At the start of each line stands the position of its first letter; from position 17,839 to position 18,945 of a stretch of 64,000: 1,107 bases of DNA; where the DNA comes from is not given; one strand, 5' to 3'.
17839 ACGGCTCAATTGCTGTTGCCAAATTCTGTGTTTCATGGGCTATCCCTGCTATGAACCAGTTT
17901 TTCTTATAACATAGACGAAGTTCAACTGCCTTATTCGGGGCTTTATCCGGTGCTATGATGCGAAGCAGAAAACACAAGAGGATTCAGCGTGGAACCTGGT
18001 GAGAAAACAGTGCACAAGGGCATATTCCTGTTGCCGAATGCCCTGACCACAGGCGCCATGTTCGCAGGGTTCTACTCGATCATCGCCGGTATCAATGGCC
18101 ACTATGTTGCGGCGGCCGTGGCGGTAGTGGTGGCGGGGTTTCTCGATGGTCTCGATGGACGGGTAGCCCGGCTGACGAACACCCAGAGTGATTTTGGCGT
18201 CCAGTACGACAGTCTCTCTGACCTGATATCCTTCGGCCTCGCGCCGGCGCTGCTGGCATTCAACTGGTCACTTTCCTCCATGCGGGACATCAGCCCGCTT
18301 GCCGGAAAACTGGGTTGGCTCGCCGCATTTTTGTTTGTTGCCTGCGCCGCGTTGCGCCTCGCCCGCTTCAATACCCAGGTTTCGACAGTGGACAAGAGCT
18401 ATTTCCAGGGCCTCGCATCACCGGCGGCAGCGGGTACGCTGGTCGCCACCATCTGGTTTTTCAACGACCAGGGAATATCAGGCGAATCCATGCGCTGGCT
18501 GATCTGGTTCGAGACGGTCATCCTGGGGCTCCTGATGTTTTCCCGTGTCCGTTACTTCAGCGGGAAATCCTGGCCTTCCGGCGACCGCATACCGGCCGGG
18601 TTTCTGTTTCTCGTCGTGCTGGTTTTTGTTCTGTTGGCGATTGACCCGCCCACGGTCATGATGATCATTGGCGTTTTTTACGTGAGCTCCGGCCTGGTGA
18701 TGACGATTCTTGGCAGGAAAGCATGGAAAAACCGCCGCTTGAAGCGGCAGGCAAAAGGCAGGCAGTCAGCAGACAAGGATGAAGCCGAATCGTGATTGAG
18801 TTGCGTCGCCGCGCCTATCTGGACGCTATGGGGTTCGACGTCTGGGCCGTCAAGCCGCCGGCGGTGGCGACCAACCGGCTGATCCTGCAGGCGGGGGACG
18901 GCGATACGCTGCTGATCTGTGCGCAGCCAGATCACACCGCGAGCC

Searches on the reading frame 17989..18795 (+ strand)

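Call 87: search_protein_families(library=pfam, proteins=[window:17989-18795:+], max_evalue=0.00001)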
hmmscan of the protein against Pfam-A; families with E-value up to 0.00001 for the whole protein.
window:17989-18795:+ (268 aa): 1 family
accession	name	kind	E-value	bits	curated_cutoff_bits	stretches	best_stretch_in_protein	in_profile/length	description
PF01066.26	CDP-OH_P_transf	-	4.6e-22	79.5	22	1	14-177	2-148/152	CDP-alcohol phosphatidyltransferase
